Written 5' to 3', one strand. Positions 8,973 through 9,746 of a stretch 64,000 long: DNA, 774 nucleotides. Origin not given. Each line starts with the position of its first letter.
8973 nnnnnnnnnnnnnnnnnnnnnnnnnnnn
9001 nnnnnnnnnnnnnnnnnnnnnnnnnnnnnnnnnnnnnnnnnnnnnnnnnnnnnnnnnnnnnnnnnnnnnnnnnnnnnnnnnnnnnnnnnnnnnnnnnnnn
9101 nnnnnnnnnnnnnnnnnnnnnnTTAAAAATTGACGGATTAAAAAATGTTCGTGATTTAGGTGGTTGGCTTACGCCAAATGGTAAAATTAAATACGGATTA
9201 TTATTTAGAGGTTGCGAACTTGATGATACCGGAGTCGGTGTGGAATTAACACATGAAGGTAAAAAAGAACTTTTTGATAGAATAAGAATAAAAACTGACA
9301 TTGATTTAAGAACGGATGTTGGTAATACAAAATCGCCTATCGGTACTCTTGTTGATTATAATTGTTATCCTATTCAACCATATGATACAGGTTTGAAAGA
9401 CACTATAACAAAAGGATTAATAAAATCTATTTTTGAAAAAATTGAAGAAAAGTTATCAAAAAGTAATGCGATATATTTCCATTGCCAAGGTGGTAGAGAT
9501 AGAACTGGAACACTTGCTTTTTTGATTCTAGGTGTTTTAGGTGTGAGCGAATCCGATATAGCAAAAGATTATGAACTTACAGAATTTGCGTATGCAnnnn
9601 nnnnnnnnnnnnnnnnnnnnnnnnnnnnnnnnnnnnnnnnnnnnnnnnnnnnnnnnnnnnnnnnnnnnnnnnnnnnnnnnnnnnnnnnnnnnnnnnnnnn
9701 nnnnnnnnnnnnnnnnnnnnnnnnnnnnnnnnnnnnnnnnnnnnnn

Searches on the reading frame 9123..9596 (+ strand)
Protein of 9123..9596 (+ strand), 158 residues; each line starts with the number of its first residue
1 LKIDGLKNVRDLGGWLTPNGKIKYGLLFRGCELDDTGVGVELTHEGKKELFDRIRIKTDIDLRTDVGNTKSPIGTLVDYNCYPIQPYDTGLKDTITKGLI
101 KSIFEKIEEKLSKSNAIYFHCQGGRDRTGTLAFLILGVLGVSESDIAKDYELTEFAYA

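Call 51: find_related_loci(query=A2, collection=genome_contigs, flank=8000)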
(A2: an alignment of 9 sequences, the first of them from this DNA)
Query A2 (158 aa) in genome_contigs; peptide patterns used: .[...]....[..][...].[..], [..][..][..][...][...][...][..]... (x = any residue, [..] = any of these).
600 stretches matched a pattern (row limit reached: there are more); 526 encode a relative of the query (tblastn E <= 1e-3); the best 80 are kept; 80 distinct loci.
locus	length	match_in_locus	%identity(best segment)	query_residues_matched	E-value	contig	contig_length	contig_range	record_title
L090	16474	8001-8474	46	1-156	3e-40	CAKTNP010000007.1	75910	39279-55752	MAG: uncultured Oscillospiraceae bacterium isolate REFINED_METABAT215_TOP10_CONTIGS_1500_ASSEMBLY_K77_MERGED__Hadza_PheC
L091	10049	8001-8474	48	1-156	1e-39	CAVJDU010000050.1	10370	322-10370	uncultured Coriobacteriaceae bacterium isolate H07682-L1_cleanbin_000007 genome assembly, contig: Spades_H07682-L1_conti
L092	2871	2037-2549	45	3-156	5e-38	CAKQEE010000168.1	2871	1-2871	MAG: uncultured Clostridia bacterium isolate REFINED_METABAT215_TOP10_CONTIGS_1500_ASSEMBLY_K77_MERGED__Hadza_MoBio_hadz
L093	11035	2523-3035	44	3-156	6e-38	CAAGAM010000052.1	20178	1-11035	MAG TPA_asm: Clostridia bacterium, isolate HGM11445, WGS project CAAGAM010000000 data, contig: SRS476034_12_k119_30244,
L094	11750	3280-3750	44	1-158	5e-37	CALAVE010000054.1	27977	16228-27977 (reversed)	MAG TPA_asm: uncultured Porphyromonadaceae bacterium isolate ERR1278103_bin.68_CONCOCT_v1.1_MAG genome assembly, contig:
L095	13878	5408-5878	44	1-158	6e-37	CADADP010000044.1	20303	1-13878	MAG: uncultured Bacteroidales bacterium isolate RUG13202 genome assembly, contig: RUG13202_asm_44, whole genome shotgun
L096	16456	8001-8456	48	1-153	8e-37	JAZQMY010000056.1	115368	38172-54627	MAG: Clostridia bacterium isolate T1900045247_TH20190017.MAGScoT_cleanbin_000020 SGB_5663_k141_3137156, whole genome sho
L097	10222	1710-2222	42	3-156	2e-36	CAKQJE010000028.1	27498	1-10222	MAG: uncultured Clostridia bacterium isolate REFINED_METABAT215_TOP10_CONTIGS_1500_ASSEMBLY_K77_MERGED__Hadza_MoBio_hadz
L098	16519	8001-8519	42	1-156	3e-35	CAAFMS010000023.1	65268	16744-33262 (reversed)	MAG TPA_asm: Clostridia bacterium, isolate HGM11441, WGS project CAAFMS010000000 data, contig: SRS1596872_78_k141_166338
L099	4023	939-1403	45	1-155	1e-35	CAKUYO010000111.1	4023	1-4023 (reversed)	MAG: uncultured Bacteroidales bacterium isolate REFINED_METABAT215_TOP10_CONTIGS_1500_ASSEMBLY_K77_MERGED__Hadza_MoBio_h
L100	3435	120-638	42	1-156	3e-35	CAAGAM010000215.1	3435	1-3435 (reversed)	MAG TPA_asm: Clostridia bacterium, isolate HGM11445, WGS project CAAGAM010000000 data, contig: SRS476034_12_k119_135249,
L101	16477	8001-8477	41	1-156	6e-35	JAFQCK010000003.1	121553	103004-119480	MAG: Lachnospiraceae bacterium isolate RGIG1692 Goat_Cecum-2__c16111, whole genome shotgun sequence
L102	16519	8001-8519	41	1-156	4e-35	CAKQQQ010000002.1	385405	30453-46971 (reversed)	MAG: uncultured Clostridia bacterium isolate REFINED_METABAT215_TOP10_CONTIGS_1500_ASSEMBLY_K77_MERGED__Hadza_MoBio_hadz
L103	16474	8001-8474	46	1-157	1e-34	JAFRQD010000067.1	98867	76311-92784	MAG: Bacteroidaceae bacterium isolate RGIG2699 Goat_Omasum-3__c659478, whole genome shotgun sequence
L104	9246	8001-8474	47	1-157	2e-34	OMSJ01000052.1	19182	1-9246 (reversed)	uncultured Prevotellaceae bacterium isolate RUG837 genome assembly, contig: scaffold_4821, whole genome shotgun sequence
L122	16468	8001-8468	45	1-157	1e-31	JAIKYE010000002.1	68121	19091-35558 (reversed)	MAG: Bacteroidaceae bacterium isolate RUI473 k141_4427625_flag=0_multi=28.0000_len=68121, whole genome shotgun sequence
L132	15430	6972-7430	40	1-155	4e-31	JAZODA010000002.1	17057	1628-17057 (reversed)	MAG: Acutalibacteraceae bacterium isolate T1900044754_TS20190420.MAGScoT_cleanbin_000003 SGB_2256_k141_1727370, whole ge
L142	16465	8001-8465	42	4-157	1e-30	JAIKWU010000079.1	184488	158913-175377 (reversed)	MAG: Bacteroidaceae bacterium isolate RUI437 k141_1651535_flag=0_multi=18.9825_len=184488, whole genome shotgun sequence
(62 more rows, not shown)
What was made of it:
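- Closest known: Secreted NAGPA-LRR-Y_phosphatase3 proteins of rumen/gut Bacteroidaceae. Same: The FN3-like + phosphatase module is homologous (40-48% identity over the phosphatase core; call 51).
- Tried and rejected: The trimmed alignment A2 worked (call 51).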

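Call 54: search_protein_families(library=pfam, proteins=[L103:4437-8792:+, L122:5184-9431:+, L142:7392-12248:+, L132:2583-7664:+], max_evalue=0.001)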
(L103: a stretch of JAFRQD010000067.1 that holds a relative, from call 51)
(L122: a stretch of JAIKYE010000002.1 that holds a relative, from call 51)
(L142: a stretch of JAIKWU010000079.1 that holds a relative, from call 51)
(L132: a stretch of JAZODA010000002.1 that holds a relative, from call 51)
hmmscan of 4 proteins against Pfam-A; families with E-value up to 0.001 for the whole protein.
L103:4437-8792:+ (1452 aa): 5 families
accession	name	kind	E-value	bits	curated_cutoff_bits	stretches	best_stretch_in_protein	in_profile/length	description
PF13350.11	Y_phosphatase3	-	4.8e-34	118.8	22.2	1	1189-1397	1-238/240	Tyrosine phosphatase family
PF09992.14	NAGPA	-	1.8e-28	100.3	25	1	95-276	2-167/169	Phosphodiester glycosidase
PF13306.12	LRR_5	-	9.2e-09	35.7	27.7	1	678-746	21-90/127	BspA type Leucine rich repeat region (6 copies)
PF22785.1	Tc-R-P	-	1.8e-06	28.8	27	1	1222-1320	5-96/106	Polymorphic toxin system, DSP-PTPase phosphatase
PF22741.1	PTP-NADK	-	0.00094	19.1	27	0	1225-1320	33-124/163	DSP-PTPase phosphatase fused to NAD+ Kinase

L122:5184-9431:+ (1416 aa): 2 families
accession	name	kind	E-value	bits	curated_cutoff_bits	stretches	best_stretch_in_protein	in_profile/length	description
PF13306.12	LRR_5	-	1.2e-43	148.5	27.7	3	462-531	21-91/127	BspA type Leucine rich repeat region (6 copies)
PF13350.11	Y_phosphatase3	-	9.8e-29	101.4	22.2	1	941-1147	2-239/240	Tyrosine phosphatase family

L142:7392-12248:+ (1619 aa): 7 families
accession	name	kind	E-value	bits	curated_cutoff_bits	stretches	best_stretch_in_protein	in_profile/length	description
PF07944.18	Beta-AFase-like_GH127_cat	-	1.9e-108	363.3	24.9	1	602-993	2-375/376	Beta-L-arabinofuranosidase, GH127 catalytic domain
PF13350.11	Y_phosphatase3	-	5.4e-25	89.2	22.2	1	202-371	2-184/240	Tyrosine phosphatase family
PF20737.2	Glyco_hydro127C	-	6.8e-24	83.8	23.7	1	1120-1220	1-71/71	Glycoside hydrolase family 127 C-terminal domain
PF20736.2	Glyco_hydro127M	-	1e-22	80.5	24.2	1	1003-1118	1-95/95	Beta-L-arabinofuranosidase, GH127 middle domain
PF22633.2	F5_F8_type_C_2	-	4.2e-05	24.5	27.8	1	450-557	3-91/91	NedA-like, galactose-binding domain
PF16151.10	DUF4859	-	0.00045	20.6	22.6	0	1296-1366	47-106/120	Domain of unknown function (DUF4859)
PF07470.19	Glyco_hydro_88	-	0.00067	19.2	26.6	0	721-810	24-104/352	Glycosyl Hydrolase Family 88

L132:2583-7664:+ (1694 aa): 10 families
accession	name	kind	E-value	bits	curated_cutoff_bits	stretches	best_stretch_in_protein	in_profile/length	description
PF02368.24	Big_2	-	2.5e-45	152.7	22.8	5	682-754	2-76/79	Bacterial Ig-like domain (group 2)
PF13350.11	Y_phosphatase3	-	3.5e-28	99.6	22.2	1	1465-1693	2-239/240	Tyrosine phosphatase family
PF22359.2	Big-like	-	8.8e-14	51.9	27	1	486-529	4-46/48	Bacterial Ig-like domain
PF02018.23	CBM_4_9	-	7.9e-11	42.9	25.9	1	564-659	25-128/136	Carbohydrate binding domain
PF21461.3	HL_N-beta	-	4.4e-07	30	27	0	949-981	19-50/57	Hyaluronate lyase, N-terminal beta-sheet domain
PF03162.18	Y_phosphatase2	-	5.3e-05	23.3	27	1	1514-1596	27-112/165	Tyrosine phosphatase family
PF05887.16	Trypan_PARP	-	6.3e-05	23.4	100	1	190-213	87-112/134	Procyclic acidic repetitive protein (PARP)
PF18998.6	Flg_new_2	-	0.0001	22.7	23.6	1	1079-1116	2-38/73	Divergent InlB B-repeat domain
PF22741.1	PTP-NADK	-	0.0001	22.2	27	1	1503-1592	33-124/163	DSP-PTPase phosphatase fused to NAD+ Kinase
PF22785.1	Tc-R-P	-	0.00049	21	27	0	1516-1592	20-96/106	Polymorphic toxin system, DSP-PTPase phosphatase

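Call 66: search_solved_structures(query=A2, max_evalue=1, show_alignments=4)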
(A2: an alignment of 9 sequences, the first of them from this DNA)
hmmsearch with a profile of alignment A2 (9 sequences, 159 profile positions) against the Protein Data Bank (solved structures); distinct sequences matched with E-value up to 1: 96 (the best 60 are shown).
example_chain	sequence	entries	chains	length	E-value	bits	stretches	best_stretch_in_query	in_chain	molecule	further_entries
8dhi_A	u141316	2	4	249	1.3e-17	67.9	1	5-152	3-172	TYR_PHOSPHATASE_2 domain-containing protein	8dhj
1ywf_A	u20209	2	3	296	1.2e-08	38.7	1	97-152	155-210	PHOSPHOTYROSINE PROTEIN PHOSPHATASE PTPB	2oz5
9e9l_A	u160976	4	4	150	0.00013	25.6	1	99-134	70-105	ShufPTP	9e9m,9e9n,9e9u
2jjd_A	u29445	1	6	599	0.00019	25.1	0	113-133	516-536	RECEPTOR-TYPE TYROSINE-PROTEIN PHOSPHATASE EPSILON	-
5z59_A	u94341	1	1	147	0.00029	24.5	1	99-133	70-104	Protein-tyrosine phosphatase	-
5z5a_A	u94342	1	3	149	0.0003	24.4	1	99-133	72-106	Protein-tyrosine phosphatase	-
6uzt_A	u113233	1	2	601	0.00032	24.3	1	103-134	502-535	Receptor-type tyrosine-protein phosphatase alpha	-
5z5b_A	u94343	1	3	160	0.0005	23.7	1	99-134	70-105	Protein-tyrosine phosphatase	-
25xa_A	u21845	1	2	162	0.00093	22.8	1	97-145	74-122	Dual specificity protein phosphatase family protein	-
2p4d_A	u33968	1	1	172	0.0033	21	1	98-134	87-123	Dual specificity protein phosphatase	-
2q05_A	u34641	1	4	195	0.0055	20.3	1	99-134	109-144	Dual specificity protein phosphatase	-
3m4u_A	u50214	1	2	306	0.0056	20.3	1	97-133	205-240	Tyrosine specific protein phosphatase, putative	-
6ukd_A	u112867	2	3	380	0.0057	20.3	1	39-141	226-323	Streptopain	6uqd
2uzj_A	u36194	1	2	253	0.0067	20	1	39-141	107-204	STREPTOPAIN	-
4d8b_A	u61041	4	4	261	0.0072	19.9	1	39-141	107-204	Streptopain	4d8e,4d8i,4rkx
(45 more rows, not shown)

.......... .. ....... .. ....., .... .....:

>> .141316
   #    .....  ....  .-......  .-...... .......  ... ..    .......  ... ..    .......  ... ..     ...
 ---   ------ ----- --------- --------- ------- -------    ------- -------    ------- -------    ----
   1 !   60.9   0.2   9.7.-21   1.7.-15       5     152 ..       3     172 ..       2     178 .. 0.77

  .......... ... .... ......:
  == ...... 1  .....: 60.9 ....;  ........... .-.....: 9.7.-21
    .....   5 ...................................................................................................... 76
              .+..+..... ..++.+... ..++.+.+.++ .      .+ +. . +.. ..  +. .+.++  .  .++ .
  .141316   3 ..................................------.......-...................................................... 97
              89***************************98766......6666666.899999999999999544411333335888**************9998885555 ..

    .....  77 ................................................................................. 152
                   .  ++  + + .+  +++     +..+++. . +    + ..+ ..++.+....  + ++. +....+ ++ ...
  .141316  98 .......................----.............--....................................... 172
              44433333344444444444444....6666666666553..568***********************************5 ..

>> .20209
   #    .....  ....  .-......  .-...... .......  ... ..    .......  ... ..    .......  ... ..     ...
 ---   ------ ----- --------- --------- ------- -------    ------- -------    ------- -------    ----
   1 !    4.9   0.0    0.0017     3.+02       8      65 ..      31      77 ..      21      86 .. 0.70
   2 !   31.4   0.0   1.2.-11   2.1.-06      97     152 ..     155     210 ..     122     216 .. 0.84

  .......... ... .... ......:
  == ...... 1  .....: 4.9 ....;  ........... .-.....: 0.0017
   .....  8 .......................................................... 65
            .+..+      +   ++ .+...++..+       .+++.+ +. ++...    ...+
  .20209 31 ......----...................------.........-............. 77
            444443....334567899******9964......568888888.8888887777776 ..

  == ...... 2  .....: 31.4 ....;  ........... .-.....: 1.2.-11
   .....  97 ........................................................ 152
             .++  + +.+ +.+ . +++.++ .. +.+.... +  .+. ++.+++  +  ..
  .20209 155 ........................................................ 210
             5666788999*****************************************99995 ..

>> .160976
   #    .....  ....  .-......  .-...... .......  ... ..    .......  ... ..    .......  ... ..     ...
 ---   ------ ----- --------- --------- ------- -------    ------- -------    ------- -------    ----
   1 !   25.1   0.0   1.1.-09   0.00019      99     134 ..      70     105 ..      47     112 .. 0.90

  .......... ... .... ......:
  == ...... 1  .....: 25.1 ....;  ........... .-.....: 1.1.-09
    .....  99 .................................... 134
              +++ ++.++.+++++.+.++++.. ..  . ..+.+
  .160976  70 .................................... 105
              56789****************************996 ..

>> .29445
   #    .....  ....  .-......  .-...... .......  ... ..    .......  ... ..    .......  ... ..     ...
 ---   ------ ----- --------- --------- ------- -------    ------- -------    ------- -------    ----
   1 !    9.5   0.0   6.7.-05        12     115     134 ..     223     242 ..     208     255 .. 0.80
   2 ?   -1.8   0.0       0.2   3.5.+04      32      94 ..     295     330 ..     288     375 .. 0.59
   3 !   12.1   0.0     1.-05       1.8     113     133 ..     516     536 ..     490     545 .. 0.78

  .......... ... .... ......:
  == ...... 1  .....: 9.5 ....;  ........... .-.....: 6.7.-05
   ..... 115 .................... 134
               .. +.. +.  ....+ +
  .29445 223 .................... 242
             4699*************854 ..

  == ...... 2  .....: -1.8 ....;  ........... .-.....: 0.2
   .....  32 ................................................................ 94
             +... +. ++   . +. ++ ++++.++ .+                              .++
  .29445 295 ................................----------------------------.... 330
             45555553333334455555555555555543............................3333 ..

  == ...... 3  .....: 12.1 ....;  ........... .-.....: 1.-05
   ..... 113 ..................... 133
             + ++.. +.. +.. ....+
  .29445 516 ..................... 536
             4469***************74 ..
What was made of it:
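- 9126..9770 (+): Y_phosphatase3 (cysteine phosphatase) domain, aa 533-747. Profile against PDB: 8dhi E=1.3e-17 (call 66).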

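Call 86: search_protein_families(library=phrogs, proteins=[L101:2-2161:+, L101:2604-3386:+, L101:3389-4090:+, L101:4086-6704:+, L101:6708-8663:+, L101:8684-9643:+, L101:11307-12188:+, L090:994-1992:+, L090:4084-5883:+, L090:8711-10024:+], max_evalue=0.0001)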
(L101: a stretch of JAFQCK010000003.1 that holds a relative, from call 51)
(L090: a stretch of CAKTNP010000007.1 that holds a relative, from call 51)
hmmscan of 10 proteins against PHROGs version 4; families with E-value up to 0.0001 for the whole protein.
L101:2-2161:+ (720 aa): 0 families

L101:2604-3386:+ (261 aa): 0 families

L101:3389-4090:+ (234 aa): 4 families
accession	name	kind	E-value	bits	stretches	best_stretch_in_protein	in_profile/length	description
phrog_38707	-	unknown function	2e-13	50.9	2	143-216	442-517/675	-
phrog_10588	-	tail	3.2e-08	32.7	1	43-108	445-508/1459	tail protein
phrog_9625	-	unknown function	9.5e-08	31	1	73-108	441-476/1586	-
phrog_14726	-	tail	2.8e-05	24.1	1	105-175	207-271/537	tail fiber protein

L101:4086-6704:+ (873 aa): 0 families

L101:6708-8663:+ (652 aa): 1 family
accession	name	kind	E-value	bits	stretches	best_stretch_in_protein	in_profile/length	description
phrog_17568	-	DNA, RNA and nucleotide metabolism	3.1e-05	24.9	1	535-574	73-112/166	thymidylate synthase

L101:8684-9643:+ (320 aa): 10 families
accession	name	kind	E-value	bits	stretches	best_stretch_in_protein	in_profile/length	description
phrog_25979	-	unknown function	8.6e-12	45.5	1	14-114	216-312/521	-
phrog_22483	-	unknown function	1.7e-10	41.6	1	14-52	25-63/306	-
phrog_19976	-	tail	1.5e-09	38.7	1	18-56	103-141/256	tail assembly protein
phrog_15433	-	tail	1.6e-09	37.8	1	16-115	96-149/798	tail sheath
phrog_14726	-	tail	2.2e-08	34.3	1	23-56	123-156/537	tail fiber protein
phrog_15437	-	tail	2.3e-08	34.2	1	22-61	105-144/656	tail fiber protein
phrog_14029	-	unknown function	1.4e-06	27.4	1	22-122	135-225/1115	-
phrog_13286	-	tail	2e-06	27.5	1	17-52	63-98/662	tail protein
phrog_19864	-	unknown function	5.4e-06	25.3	1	23-169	85-211/1268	-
phrog_35690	-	unknown function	4.9e-05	24.2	1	18-48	118-148/156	-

L101:11307-12188:+ (294 aa): 27 families (the best 25 are shown)
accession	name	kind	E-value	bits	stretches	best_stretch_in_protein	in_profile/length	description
phrog_6700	-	lysis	3.2e-25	88.3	1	31-177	2624-2760/2898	endolysin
phrog_7767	-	other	6.3e-22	79.2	1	18-177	5-138/194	metallo-endopeptidase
phrog_14988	-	other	2.9e-20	74.1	1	25-176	25-165/272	peptidase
phrog_3578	-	lysis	1.5e-19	71.7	1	18-176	215-371/405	endolysin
phrog_28672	-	other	1e-14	55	1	54-144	293-383/397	metallo-endopeptidase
phrog_1067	-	head and packaging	1.1e-14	54.9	1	26-193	751-885/991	minor head protein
phrog_10030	-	tail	1.2e-14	53.6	1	30-139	1911-2010/2105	tail length tape measure protein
phrog_880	-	lysis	1.6e-14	55.1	1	12-181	10-157/435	endolysin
phrog_16615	-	other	3.9e-14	53.3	1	51-139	432-509/529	peptidase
phrog_3084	-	lysis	5.2e-14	53.1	1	18-174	11-148/468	endolysin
phrog_8537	-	unknown function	8.9e-13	49.2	1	39-186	6-145/384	-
phrog_36429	-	unknown function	1e-11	44.3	1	40-142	125-228/1159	-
phrog_16241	-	lysis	1.1e-10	42.6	1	172-229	189-244/290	endolysin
phrog_28394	-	unknown function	2.1e-10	41.3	1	24-139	194-292/303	-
phrog_37190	-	other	4.4e-10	40.4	1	44-140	140-231/244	peptidase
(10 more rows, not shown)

L090:994-1992:+ (333 aa): 0 families

L090:4084-5883:+ (600 aa): 1 family
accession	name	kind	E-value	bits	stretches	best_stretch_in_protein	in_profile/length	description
phrog_27765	-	unknown function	4.5e-129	432.8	1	28-598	18-591/598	-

L090:8711-10024:+ (438 aa): 0 families
